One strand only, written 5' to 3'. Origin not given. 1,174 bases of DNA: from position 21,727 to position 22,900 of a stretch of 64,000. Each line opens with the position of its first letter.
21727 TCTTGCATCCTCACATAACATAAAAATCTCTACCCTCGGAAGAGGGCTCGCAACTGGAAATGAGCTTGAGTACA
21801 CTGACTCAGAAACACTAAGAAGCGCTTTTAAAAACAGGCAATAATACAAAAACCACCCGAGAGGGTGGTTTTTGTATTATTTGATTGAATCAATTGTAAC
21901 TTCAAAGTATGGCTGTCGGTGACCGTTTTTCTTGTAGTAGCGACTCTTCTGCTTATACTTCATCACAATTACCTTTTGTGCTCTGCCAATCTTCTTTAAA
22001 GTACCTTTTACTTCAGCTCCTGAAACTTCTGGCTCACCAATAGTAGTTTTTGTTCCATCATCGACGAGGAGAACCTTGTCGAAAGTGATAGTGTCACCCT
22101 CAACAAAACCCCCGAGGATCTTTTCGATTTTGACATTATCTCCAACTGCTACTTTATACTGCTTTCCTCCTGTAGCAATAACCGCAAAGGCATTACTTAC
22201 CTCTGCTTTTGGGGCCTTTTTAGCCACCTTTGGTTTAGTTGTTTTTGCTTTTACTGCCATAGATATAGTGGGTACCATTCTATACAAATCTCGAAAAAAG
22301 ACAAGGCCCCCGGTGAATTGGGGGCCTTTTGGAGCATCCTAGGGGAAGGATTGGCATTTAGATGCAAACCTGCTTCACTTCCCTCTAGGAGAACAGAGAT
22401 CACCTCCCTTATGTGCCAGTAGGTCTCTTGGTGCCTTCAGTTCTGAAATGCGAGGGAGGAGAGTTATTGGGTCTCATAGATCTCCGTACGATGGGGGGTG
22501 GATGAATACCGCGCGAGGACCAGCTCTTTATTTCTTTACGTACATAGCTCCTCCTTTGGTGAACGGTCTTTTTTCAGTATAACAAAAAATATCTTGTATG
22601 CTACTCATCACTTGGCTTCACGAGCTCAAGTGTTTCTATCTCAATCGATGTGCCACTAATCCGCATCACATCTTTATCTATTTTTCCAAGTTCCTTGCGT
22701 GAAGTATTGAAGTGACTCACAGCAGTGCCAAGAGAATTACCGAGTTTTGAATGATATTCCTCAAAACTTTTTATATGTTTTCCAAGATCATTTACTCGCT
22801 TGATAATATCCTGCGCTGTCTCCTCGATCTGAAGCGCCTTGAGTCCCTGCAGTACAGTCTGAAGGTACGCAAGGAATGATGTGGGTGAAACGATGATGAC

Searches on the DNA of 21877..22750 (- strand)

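Call 4: search_rna_families(source=window, start=22150, end=22750, threshold=evalue, max_evalue=10, show_alignments=4)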
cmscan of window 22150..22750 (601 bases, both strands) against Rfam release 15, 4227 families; matches with E-value up to 10: 7.
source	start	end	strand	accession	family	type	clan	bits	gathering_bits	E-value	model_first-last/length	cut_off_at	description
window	22225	22334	+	RF01859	Phe_leader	Cis-reg; leader;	-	27.1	55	0.024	1-125/125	no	Phenylalanine leader peptide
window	22293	22358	-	RF01770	rimP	Cis-reg; leader;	-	18.1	47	2.6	1-102/102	no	Gammaprotebacteria rimP leader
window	22235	22341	+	RF00121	MicC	Gene; sRNA;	-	17.8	90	5.7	1-123/123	no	MicC RNA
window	22209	22271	+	RF00218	SNORD46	Gene; snRNA; snoRNA; CD-box;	CL00061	14.4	40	4.5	35-98/104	no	Small nucleolar RNA SNORD46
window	22294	22330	-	RF00489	ctRNA_p42d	Gene; antisense;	-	14.4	50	5.5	1-46/46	no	ctRNA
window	22242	22399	+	RF01469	rli33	Gene; sRNA;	CL00114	13.3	46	0.25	1-532/532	no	Listeria sRNA rli33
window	22199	22240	-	RF00521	SAM_alpha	Cis-reg; riboswitch;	-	11.2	36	9.3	1-79/79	no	Alpha-proteobacteria SAM riboswitch aptamer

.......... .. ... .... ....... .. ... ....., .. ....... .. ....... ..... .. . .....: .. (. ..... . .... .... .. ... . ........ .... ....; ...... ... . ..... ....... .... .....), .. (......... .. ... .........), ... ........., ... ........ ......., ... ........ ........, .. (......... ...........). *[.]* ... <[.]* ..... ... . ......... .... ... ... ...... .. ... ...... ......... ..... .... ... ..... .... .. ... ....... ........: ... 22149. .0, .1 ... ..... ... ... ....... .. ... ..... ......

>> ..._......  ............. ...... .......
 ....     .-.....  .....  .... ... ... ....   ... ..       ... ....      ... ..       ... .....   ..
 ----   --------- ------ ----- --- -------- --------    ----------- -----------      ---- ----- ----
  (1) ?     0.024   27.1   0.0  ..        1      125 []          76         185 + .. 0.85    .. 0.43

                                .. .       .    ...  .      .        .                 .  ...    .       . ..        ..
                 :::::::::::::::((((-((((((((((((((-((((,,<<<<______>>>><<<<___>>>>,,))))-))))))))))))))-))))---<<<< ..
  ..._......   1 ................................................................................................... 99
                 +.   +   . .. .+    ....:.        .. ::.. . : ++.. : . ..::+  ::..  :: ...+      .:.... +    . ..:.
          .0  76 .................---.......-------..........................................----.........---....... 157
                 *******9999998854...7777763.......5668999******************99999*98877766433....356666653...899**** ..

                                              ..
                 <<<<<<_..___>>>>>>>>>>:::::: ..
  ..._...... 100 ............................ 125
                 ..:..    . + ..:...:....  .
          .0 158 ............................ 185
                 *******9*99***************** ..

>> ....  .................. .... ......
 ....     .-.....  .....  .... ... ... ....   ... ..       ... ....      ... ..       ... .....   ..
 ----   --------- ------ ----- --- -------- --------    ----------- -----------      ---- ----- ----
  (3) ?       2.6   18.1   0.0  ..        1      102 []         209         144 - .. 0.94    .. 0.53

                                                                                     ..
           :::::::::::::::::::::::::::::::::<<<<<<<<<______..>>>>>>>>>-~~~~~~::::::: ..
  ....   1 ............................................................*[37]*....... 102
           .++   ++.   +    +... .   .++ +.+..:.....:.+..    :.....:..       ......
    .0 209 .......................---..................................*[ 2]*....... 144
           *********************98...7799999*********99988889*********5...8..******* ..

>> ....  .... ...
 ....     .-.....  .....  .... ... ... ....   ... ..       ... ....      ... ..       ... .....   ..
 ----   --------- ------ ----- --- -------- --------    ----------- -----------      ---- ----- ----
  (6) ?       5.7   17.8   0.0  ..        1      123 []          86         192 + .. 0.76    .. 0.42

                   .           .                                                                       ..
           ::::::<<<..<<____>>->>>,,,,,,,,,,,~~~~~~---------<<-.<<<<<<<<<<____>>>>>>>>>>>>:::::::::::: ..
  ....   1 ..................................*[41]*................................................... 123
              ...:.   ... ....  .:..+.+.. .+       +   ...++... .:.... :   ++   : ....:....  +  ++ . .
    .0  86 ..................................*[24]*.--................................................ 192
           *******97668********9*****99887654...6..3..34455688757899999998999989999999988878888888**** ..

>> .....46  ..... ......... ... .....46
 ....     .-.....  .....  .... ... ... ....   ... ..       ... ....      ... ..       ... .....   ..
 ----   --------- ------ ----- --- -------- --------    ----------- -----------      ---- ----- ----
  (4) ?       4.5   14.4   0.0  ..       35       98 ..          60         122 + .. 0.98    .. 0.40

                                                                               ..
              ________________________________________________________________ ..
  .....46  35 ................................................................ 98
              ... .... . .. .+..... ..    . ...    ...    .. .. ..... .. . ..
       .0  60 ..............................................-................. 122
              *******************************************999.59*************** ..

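Call 15: search_rna_families(sources=[L001, L002, L008, L012, L013, L035, L007, L014, L016], threshold=gathering)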
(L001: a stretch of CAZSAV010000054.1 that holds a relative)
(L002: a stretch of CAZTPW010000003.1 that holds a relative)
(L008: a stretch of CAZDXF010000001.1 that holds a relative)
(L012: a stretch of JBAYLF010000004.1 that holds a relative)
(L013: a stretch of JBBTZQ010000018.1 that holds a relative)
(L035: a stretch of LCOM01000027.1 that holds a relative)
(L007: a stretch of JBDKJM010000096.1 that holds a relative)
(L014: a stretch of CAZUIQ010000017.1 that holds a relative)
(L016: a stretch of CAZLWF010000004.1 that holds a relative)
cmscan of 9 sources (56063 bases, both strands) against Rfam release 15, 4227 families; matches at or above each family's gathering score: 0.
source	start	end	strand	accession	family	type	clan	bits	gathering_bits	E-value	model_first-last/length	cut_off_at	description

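Call 38: search_rna_families(sources=[L169, L170, L168, L166, L082, L081, L088, L085], threshold=evalue, max_evalue=5)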
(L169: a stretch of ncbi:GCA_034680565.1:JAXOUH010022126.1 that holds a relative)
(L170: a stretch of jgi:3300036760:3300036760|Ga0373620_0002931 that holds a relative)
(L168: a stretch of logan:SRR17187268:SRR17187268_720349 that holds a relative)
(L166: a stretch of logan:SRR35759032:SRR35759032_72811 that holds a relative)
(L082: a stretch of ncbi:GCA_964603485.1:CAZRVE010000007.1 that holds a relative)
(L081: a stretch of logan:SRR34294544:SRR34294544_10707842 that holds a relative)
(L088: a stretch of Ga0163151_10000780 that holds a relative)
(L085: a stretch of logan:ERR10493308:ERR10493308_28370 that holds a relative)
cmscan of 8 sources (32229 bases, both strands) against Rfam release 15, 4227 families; matches with E-value up to 5: 13.
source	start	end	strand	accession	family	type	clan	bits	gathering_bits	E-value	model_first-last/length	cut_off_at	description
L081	2902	2970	-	RF02064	STnc370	Gene; sRNA;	-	32.3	54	0.92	1-71/71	no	Enterobacterial sRNA STnc370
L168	1862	1975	-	RF01770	rimP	Cis-reg; leader;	-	25.5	47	3.7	1-102/102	no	Gammaprotebacteria rimP leader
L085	998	1062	+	RF00106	RNAI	Gene; antisense;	-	24.8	47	1.1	1-102/102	no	RNAI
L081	2908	2977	-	RF01394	isrK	Gene; sRNA;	-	24.6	50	0.18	1-77/77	no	isrK Hfq binding RNA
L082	2824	2914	+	RF02273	FsrA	Gene;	-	23.7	80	0.71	1-83/83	no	FsrA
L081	2907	2975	-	RF00512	Leu_leader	Cis-reg; leader;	-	23.5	50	0.85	1-148/148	no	Leucine operon leader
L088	3295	3373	-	RF01045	mir-544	Gene; miRNA;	-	23.1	66.5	3.5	1-84/84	no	mir-544 microRNA precursor family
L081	3950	3997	+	RF04261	MIR1861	Gene; miRNA;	-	23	88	1.4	1-110/110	no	MIR1861 microRNA precursor family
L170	377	462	+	RF02211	ZFAT-AS1_1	Gene; lncRNA;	-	22.6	80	1.2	1-79/79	no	ZFAT antisense RNA 1 conserved region 1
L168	1818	1977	-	RF00007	U12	Gene; snRNA; splicing;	CL00006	22.6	53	1.4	1-151/151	no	U12 minor spliceosomal RNA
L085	1012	1080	+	RF04197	mir-9457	Gene; miRNA;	-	22.1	90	4.7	1-68/68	no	mir-9457 microRNA precursor family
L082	2887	2918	-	RF02621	BSnc120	Gene; sRNA;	-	21.9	114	1.1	39-70/88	no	Brucella sRNA 120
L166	657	725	+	RF01281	snoR35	Gene; snRNA; snoRNA; CD-box;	CL00053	20.1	40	4.5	1-81/81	no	Small nucleolar RNA snoR35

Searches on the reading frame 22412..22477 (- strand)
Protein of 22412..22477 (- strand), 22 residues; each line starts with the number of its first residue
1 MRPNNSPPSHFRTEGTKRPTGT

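Call 47: search_protein_families(library=ncbifam, proteins=[window:22412-22477:-], max_evalue=10)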
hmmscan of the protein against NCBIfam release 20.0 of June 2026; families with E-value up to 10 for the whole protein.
seq(22 aa): 0 families

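Call 48: search_protein_families(library=pfam, proteins=[window:22412-22477:-], max_evalue=10)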
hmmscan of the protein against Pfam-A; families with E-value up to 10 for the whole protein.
seq(22 aa): 0 families
